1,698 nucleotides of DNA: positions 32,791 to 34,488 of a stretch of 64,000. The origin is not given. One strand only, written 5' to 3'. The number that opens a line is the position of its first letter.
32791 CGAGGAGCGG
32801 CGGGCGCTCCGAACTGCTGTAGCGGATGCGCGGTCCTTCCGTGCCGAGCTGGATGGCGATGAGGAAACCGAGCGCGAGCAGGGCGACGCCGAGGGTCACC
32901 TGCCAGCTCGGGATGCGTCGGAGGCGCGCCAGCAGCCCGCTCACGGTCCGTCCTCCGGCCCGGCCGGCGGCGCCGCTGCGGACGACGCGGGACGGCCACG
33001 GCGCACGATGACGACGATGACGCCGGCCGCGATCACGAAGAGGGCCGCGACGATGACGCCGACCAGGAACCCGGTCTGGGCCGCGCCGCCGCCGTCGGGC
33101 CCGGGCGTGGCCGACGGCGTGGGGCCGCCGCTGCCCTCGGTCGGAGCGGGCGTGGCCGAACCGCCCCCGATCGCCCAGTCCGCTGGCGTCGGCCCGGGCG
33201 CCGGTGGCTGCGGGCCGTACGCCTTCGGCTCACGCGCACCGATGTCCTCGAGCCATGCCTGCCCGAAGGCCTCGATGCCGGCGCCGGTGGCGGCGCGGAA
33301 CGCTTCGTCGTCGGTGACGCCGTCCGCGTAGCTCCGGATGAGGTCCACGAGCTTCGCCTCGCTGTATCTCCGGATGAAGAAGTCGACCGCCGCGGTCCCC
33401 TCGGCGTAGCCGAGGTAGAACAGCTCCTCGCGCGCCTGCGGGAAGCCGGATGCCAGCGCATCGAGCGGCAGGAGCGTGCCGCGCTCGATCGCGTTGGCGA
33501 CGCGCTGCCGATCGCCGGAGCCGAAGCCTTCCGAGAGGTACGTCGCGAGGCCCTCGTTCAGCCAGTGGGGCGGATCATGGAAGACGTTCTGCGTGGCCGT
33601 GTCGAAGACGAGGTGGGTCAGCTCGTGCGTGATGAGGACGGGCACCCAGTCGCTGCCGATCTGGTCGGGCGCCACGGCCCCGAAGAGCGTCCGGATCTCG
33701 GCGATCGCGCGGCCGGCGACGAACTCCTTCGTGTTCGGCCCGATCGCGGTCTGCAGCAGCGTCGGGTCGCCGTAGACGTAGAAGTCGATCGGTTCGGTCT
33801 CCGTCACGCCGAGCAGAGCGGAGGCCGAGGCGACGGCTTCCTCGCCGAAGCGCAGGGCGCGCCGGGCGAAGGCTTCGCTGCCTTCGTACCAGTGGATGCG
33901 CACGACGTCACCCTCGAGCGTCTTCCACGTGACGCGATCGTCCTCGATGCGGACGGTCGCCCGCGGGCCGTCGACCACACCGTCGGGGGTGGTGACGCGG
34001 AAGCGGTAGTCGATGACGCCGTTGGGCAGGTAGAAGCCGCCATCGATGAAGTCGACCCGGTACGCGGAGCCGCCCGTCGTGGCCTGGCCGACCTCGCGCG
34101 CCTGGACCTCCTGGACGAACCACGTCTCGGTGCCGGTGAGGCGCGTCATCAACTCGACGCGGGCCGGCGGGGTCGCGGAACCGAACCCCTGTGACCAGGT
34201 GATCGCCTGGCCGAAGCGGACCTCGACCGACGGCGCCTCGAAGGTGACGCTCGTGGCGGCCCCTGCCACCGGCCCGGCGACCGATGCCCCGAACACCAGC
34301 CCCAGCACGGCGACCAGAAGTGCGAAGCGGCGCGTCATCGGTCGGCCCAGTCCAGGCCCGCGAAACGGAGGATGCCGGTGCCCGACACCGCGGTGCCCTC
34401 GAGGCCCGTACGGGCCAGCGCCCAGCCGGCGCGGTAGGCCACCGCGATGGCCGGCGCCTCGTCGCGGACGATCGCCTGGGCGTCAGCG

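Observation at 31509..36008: Translationally coupled operon: anchored family-5 SBP, secreted HExxH peptidase and two DUF881 paralogues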

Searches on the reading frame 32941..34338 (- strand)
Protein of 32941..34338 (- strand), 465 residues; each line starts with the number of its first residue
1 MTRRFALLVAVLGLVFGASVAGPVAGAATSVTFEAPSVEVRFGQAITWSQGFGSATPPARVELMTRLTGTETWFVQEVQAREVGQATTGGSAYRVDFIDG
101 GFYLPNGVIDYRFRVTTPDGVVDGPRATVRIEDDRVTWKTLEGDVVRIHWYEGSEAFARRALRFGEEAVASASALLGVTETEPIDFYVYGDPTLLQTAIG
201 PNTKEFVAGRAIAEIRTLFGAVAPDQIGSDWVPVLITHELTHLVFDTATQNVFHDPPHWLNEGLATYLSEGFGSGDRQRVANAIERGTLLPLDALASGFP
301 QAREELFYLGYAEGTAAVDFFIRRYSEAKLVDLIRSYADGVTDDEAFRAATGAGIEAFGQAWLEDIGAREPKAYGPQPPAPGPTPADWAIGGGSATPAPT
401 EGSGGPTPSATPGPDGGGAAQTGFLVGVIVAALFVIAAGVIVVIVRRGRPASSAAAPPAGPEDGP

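Call 5: search_protein_families(library=pfam, proteins=[window:32941-34338:-], max_evalue=0.01)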
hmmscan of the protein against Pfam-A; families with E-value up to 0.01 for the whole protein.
window:32941-34338:- (465 aa): 2 families
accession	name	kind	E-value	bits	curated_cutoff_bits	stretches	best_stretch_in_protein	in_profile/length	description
PF13485.12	Peptidase_MA_2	-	4.4e-31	108.7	32.4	1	167-363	4-196/201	Peptidase MA superfamily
PF07607.17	DUF1570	-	0.0031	18.2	22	0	236-278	5-49/129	Protein of unknown function (DUF1570)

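Call 6: search_protein_families(library=ncbifam, proteins=[window:32941-34338:-], max_evalue=0.01)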
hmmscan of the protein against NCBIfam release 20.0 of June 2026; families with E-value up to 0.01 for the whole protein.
window:32941-34338:- (465 aa): 2 families
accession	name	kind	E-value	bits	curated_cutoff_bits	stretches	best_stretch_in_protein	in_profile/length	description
NF033876.2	flagella_HExxH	equivalog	0.00056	19.5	205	1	235-323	132-212/384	flagellinolysin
NF033761.1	gliding_GltJ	equivalog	0.0084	15.2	450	0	368-458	319-406/671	adventurous gliding motility protein GltJ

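Call 8: find_encoding_contigs(protein=window:32941-34338:-, flank=10000, max_places=6)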
Protein window:32941-34338:- (465 aa): 22 contigs read that carry it; 6 places shown.
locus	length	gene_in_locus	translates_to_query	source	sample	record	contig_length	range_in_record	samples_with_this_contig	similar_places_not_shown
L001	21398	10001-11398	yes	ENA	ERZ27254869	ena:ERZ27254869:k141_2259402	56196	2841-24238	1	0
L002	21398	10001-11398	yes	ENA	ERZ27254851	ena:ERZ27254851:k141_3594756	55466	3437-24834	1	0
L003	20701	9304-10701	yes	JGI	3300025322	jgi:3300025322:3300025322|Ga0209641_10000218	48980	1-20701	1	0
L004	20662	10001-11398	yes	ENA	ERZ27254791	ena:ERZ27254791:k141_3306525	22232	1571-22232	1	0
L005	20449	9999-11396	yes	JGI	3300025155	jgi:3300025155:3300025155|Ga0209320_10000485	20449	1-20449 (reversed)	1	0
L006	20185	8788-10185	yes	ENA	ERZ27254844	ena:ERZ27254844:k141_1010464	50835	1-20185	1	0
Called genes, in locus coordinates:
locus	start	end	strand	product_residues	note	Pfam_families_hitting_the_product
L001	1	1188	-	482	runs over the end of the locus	PF00291:PALP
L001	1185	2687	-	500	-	PF00291:PALP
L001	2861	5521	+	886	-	PF01799:Fer2_2, PF01315:Ald_Xan_dh_C, PF02738:MoCoBD_1, PF20256:MoCoBD_2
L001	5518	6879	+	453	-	PF01979:Amidohydro_1, PF07969:Amidohydro_3 (faint)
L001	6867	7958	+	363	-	PF01180:DHO_dh, PF12797:Fer4_2 (faint), PF12837:Fer4_6 (faint), PF13237:Fer4_10 (weak), PF14697:Fer4_21 (faint), PF12838:Fer4_7 (weak), PF13187:Fer4_9 (weak), PF00037:Fer4 (weak)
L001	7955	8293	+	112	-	PF07883:Cupin_2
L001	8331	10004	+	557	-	PF00496:SBP_bac_5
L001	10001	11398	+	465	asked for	PF13485:Peptidase_MA_2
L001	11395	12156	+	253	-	PF05949:DUF881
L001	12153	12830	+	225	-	PF05949:DUF881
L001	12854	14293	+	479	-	PF01523:PmbA_TldD_1st, PF19290:PmbA_TldD_2nd, PF19289:PmbA_TldD_3rd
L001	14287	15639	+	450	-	PF01523:PmbA_TldD_1st (weak), PF19289:PmbA_TldD_3rd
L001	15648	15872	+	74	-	PF06107:DUF951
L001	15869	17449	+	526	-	PF05977:MFS_3, PF07690:MFS_1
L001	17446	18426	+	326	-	PF00710:Asparaginase, PF17763:Asparaginase_C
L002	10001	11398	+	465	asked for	PF13485:Peptidase_MA_2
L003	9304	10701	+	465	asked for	PF13485:Peptidase_MA_2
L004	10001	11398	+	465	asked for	PF13485:Peptidase_MA_2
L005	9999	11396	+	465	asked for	PF13485:Peptidase_MA_2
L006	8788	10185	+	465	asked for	PF13485:Peptidase_MA_2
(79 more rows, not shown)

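Call 10: find_homologous_proteins(query=window:32941-34338:-, max_evalue=0.00001)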
Query window:32941-34338:- (465 aa): 1303 proteins with E <= 0.00001 among 8000 candidates; the best 120 are listed.
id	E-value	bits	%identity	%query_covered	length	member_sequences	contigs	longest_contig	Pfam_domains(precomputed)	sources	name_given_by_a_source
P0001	0.0e+0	1029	100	100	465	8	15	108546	PF13485.12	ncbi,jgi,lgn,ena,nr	ncbi:MAG: hypothetical protein XU10_C0006G0050 [Chloroflexi bacterium CSP1-4]|nr:MAG: hypothetical p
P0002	0.0e+0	1013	99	100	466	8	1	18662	PF13485.12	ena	-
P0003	2.5e-269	912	88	100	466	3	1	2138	PF13485.12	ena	-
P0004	2.2e-187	642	66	100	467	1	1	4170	PF13485.12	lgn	-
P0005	2.1e-159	549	58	88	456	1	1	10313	PF13485.12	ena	-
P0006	1.2e-157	544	62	82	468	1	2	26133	PF13485.12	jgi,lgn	jgi:hypothetical protein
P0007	1.1e-154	534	57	97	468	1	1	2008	PF13485.12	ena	-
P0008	1.1e-153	530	58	92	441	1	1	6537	PF13485.12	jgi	jgi:hypothetical protein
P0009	1.6e-153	530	60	82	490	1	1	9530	PF13485.12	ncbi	ncbi:MAG: peptidase MA family metallohydrolase [Candidatus Limnocylindrales bacterium]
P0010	1.2e-149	517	56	95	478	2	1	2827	PF13485.12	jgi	jgi:hypothetical protein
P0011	4.5e-148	512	58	86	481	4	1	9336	PF13485.12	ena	-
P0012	2.8e-147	509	55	94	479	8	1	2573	PF13485.12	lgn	-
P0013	5.0e-146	505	61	86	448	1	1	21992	PF13485.12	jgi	jgi:hypothetical protein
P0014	1.9e-145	503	60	82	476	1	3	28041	PF13485.12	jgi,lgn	jgi:hypothetical protein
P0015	4.5e-145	502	57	89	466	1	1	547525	PF13485.12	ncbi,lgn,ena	-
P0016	5.2e-145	502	58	88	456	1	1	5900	PF13485.12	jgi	jgi:Peptidase MA superfamily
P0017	5.2e-144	499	62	79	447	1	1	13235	PF13485.12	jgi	jgi:peptidase MA superfamily protein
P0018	7.6e-144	498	61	76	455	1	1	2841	PF13485.12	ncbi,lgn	ncbi:MAG: peptidase MA family metallohydrolase [Candidatus Limnocylindrales bacterium]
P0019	9.4e-144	498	57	81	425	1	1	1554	PF13485.12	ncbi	-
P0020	1.2e-143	497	59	83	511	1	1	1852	PF13485.12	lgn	-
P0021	2.4e-142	493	55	94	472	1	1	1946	PF13485.12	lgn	-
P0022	2.1e-141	490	56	90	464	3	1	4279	PF13485.12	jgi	jgi:hypothetical protein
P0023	6.4e-141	488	59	83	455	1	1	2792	PF13485.12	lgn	-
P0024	7.1e-141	488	54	91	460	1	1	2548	PF13485.12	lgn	-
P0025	1.5e-132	461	62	70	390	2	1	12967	PF13485.12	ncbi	ncbi:MAG: peptidase MA family metallohydrolase, partial [Candidatus Limnocylindrales bacterium]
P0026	1.9e-130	454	61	72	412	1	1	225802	PF13485.12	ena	-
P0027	4.7e-130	453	54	88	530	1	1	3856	PF13485.12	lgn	-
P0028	5.5e-123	429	49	93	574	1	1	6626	PF13485.12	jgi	jgi:hypothetical protein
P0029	6.5e-122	426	49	89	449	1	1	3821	PF13485.12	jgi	jgi:hypothetical protein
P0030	9.8e-122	425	50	86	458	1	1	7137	PF13485.12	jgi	jgi:hypothetical protein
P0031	2.7e-121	424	62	67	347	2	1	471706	PF13485.12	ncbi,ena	-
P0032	7.6e-119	416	47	94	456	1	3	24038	PF13485.12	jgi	jgi:hypothetical protein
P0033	1.2e-118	415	52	82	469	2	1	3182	PF13485.12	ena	-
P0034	1.7e-118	414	50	83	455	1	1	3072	PF13485.12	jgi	jgi:methionine-rich copper-binding protein CopC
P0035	9.5e-118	412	49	94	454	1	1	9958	PF13485.12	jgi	jgi:hypothetical protein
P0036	1.1e-116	408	52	83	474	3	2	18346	PF13485.12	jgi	jgi:Peptidase MA superfamily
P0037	1.2e-116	408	52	80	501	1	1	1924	PF13485.12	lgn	-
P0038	1.9e-116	408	50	82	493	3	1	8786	PF13485.12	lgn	-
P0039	9.4e-116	405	68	55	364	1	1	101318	PF13485.12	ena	-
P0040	3.3e-115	404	47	91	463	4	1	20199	PF13485.12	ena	-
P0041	3.4e-115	404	49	84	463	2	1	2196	PF13485.12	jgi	jgi:hypothetical protein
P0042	4.4e-115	403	46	96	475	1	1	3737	PF13485.12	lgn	-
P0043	3.1e-114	400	49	84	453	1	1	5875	PF13485.12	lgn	-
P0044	5.5e-114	400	49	88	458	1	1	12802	PF13485.12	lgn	-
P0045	6.6e-114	399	50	83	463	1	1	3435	PF13485.12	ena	-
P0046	8.3e-114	399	49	85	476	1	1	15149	PF13485.12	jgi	jgi:hypothetical protein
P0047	2.4e-113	397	47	88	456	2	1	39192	PF13485.12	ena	-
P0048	5.0e-113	396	50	85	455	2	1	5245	PF13485.12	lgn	-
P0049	8.7e-113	396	50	84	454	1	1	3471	PF13485.12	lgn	-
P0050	1.2e-112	395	51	86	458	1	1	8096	PF13485.12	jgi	jgi:hypothetical protein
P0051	3.9e-112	393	49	83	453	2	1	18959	PF13485.12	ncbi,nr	ncbi:MAG TPA: peptidase MA family metallohydrolase [Candidatus Limnocylindrales bacterium]|nr:peptid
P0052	6.4e-112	393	48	92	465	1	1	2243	PF13485.12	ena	-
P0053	6.7e-112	393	51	80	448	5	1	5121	PF13485.12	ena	-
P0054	1.2e-111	392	48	90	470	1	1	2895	PF13485.12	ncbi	ncbi:MAG: peptidase MA family metallohydrolase [Candidatus Limnocylindrales bacterium]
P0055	1.6e-111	391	49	77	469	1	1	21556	PF13485.12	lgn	-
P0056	2.0e-111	391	48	86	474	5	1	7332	PF13485.12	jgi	jgi:hypothetical protein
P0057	2.4e-111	391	48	86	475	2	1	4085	PF13485.12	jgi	jgi:hypothetical protein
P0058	3.7e-111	390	47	93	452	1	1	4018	PF13485.12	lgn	-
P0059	4.1e-111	390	47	86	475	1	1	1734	PF13485.12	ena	-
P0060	4.2e-111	390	53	77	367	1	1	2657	PF13485.12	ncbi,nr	ncbi:MAG: peptidase MA family metallohydrolase, partial [Chloroflexota bacterium]|nr:peptidase MA fa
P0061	9.5e-111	389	49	82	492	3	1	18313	PF13485.12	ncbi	-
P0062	1.1e-110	389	47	95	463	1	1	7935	PF13485.12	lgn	-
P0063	1.3e-110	388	48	85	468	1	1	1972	PF13485.12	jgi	jgi:Peptidase MA superfamily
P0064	1.4e-110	388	51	81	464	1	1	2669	PF13485.12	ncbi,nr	ncbi:MAG TPA: peptidase MA family metallohydrolase [Candidatus Sulfotelmatobacter sp.]|nr:peptidase 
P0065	1.5e-110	388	50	86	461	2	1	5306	PF13485.12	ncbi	-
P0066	2.5e-110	387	45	93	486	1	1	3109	PF13485.12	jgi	jgi:hypothetical protein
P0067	3.4e-110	387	49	85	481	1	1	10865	PF13485.12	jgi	jgi:hypothetical protein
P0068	3.6e-110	387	47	86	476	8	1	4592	PF13485.12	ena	-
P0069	3.6e-110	387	49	82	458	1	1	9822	PF13485.12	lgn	-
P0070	3.8e-110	387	49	88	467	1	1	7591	PF13485.12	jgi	jgi:peptidase MA superfamily protein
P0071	4.4e-110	387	44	91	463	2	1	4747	PF13485.12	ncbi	ncbi:MAG: peptidase MA family metallohydrolase [Candidatus Limnocylindrales bacterium]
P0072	4.6e-110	387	47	87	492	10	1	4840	PF13485.12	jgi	-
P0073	4.7e-110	387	47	98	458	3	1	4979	PF13485.12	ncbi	-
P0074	5.0e-110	387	48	89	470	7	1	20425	PF13485.12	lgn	-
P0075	9.0e-110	386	47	90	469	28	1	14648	PF13485.12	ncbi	ncbi:MAG: peptidase MA family metallohydrolase [Candidatus Limnocylindrales bacterium]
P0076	9.3e-110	386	46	97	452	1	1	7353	PF13485.12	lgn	-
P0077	1.6e-109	385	50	83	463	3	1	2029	PF13485.12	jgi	jgi:hypothetical protein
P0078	2.0e-109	385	47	92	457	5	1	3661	PF13485.12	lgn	-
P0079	2.7e-109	384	48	82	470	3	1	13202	PF13485.12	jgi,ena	-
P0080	2.8e-109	384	46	92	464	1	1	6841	PF13485.12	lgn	-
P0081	2.9e-109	384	47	91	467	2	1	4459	PF13485.12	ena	-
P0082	3.1e-109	384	48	83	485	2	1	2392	PF13485.12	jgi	jgi:hypothetical protein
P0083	3.4e-109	384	48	82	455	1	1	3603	PF13485.12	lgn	-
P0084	3.6e-109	384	47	80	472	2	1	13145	PF13485.12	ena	-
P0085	4.2e-109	383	46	96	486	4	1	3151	PF13485.12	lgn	-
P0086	4.6e-109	383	46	93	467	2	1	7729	PF13485.12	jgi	-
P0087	5.8e-109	383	44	97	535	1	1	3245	PF13485.12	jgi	jgi:hypothetical protein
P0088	6.6e-109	383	47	91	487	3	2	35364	PF13485.12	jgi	jgi:peptidase MA superfamily protein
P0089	7.0e-109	383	49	85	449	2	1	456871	PF13485.12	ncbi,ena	-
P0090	9.0e-109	382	48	82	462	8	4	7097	PF13485.12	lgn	-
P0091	9.5e-109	382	45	95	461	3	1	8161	PF13485.12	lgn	-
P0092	1.2e-108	382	46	93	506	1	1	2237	PF13485.12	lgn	-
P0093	1.2e-108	382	46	91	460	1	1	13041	PF13485.12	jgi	jgi:Peptidase MA superfamily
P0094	1.3e-108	382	49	85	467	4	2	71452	PF13485.12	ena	-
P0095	1.5e-108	382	44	96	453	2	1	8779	PF13485.12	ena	-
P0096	1.7e-108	382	46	90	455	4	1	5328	PF13485.12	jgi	jgi:hypothetical protein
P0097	2.0e-108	381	49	84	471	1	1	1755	PF13485.12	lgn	-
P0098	2.1e-108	381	49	73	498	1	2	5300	PF13485.12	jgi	jgi:hypothetical protein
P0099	2.2e-108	381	45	89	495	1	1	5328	PF13485.12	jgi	jgi:peptidase MA superfamily protein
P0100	2.3e-108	381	48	93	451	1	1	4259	PF13485.12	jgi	jgi:hypothetical protein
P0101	3.0e-108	381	48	84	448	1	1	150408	PF13485.12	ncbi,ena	-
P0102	3.2e-108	381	46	95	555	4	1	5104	PF13485.12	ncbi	ncbi:MAG: peptidase MA family metallohydrolase [Chloroflexota bacterium]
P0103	3.5e-108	380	49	79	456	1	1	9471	PF13485.12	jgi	jgi:Peptidase MA superfamily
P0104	3.6e-108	380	44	99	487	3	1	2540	PF13485.12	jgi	jgi:hypothetical protein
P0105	4.5e-108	380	48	84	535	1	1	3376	PF13485.12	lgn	-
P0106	4.9e-108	380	47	80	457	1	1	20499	PF13485.12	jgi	jgi:hypothetical protein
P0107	5.5e-108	380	47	95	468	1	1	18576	PF13485.12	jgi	jgi:hypothetical protein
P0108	5.5e-108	380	47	84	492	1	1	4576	PF13485.12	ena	-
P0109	5.5e-108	380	48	82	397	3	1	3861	PF13485.12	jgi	jgi:hypothetical protein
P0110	5.6e-108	380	48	87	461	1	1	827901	PF13485.12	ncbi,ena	-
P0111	6.3e-108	380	48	85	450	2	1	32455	PF13485.12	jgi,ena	-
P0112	7.5e-108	379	48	80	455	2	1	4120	PF13485.12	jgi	jgi:hypothetical protein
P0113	8.1e-108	379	47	89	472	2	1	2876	PF13485.12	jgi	jgi:hypothetical protein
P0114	8.2e-108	379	44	98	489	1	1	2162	PF13485.12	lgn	-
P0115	9.9e-108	379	47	96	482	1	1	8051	PF13485.12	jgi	-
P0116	1.1e-107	379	47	88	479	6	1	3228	PF13485.12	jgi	jgi:hypothetical protein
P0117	1.5e-107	378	44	100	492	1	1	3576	PF13485.12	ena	-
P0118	1.6e-107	378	49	76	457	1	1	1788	PF13485.12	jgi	-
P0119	1.6e-107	378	46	86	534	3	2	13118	PF13485.12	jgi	jgi:hypothetical protein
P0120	1.7e-107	378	44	94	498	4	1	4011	PF13485.12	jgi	jgi:peptidase MA superfamily protein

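Call 12: find_related_loci(query=A1, collection=genome_contigs, flank=10000)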
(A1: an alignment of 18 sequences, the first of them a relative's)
Query A1 (465 aa) in genome_contigs; peptide patterns used: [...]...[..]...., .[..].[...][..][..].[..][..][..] (x = any residue, [..] = any of these).
551 stretches matched a pattern; 494 encode a relative of the query (tblastn E <= 1e-3); the best 80 are kept; 80 distinct loci.
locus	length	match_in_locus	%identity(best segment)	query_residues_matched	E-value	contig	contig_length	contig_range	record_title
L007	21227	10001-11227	57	7-419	6e-142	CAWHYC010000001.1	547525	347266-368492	MAG: uncultured Chloroflexia bacterium isolate MFD02242.bin.2.300 genome assembly, contig: contig_13943, whole genome sh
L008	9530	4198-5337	60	33-412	4e-139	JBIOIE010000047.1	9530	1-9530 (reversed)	MAG: Candidatus Limnocylindrales bacterium isolate GcL4-5 k141_10171_length_9530_cov_18.7701, whole genome shotgun seque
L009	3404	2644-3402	91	1-253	2e-144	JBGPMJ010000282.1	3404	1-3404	MAG: Candidatus Limnocylindria bacterium isolate OBJ_0618_7090110_240 k141_685981_length_3404_cov_17.3448, whole genome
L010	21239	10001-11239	55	2-416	7e-136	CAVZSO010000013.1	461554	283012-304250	MAG: uncultured Chloroflexia bacterium isolate MFD00392.bin.2.404 genome assembly, contig: contig_8220, whole genome sho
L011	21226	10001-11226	61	31-436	6e-131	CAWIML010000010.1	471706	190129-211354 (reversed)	MAG: uncultured Chloroflexia bacterium isolate MFD05176.bin.2.263 genome assembly, contig: contig_929, whole genome shot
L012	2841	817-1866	61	31-384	8e-137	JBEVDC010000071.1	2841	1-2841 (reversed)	MAG: Candidatus Limnocylindrales bacterium isolate T2R1BO.metabat2.117 T2R1BO.metabat2.117_k133_10269529, whole genome s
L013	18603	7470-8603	49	23-407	6e-111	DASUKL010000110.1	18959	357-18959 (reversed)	MAG TPA_asm: Candidatus Limnocylindrales bacterium isolate SMAG_U1514 k141_1053287, whole genome shotgun sequence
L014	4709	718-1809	51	31-400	1e-110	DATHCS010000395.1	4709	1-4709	MAG TPA_asm: Candidatus Dormiibacterota bacterium isolate SMAG_U12373 k141_1174410, whole genome shotgun sequence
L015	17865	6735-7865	49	31-409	2e-109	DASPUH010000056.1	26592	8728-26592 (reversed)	MAG TPA_asm: Candidatus Sulfotelmatobacter sp. isolate SMAG_U12298 k141_722699, whole genome shotgun sequence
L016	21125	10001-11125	49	31-407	3e-109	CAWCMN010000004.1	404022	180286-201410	MAG: uncultured Chloroflexia bacterium isolate MFD05502.bin.1.37 genome assembly, contig: contig_30748, whole genome sho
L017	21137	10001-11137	49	25-405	3e-108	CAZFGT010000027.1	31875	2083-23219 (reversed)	MAG TPA_asm: uncultured Anaerolineaceae bacterium isolate binchicken_co54_373 genome assembly, contig: NODE_2355_length_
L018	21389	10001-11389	46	1-464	1e-107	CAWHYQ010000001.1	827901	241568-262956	MAG: uncultured Chloroflexia bacterium isolate MFD02242.bin.2.222 genome assembly, contig: contig_34088, whole genome sh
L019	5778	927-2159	48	2-414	1e-107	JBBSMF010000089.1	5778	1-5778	MAG: Candidatus Limnocylindrales bacterium isolate LS5_sbin.23 LS5_sbin.23_K_295662_L_5778_cov_25.2388, whole genome sho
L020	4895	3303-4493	49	7-406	6e-108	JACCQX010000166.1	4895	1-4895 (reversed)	MAG: Chloroflexi bacterium isolate MGR_bin7 SD2897-2912_k127_4467005, whole genome shotgun sequence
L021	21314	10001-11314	46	23-451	5e-107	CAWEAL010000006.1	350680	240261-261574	MAG: uncultured Chloroflexia bacterium isolate MFD01299.bin.2.25 genome assembly, contig: contig_13006, whole genome sho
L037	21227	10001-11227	45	4-414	1e-101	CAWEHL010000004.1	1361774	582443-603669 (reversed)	MAG: uncultured Chloroflexia bacterium isolate MFD09018.bin.2.104 genome assembly, contig: contig_3681, whole genome sho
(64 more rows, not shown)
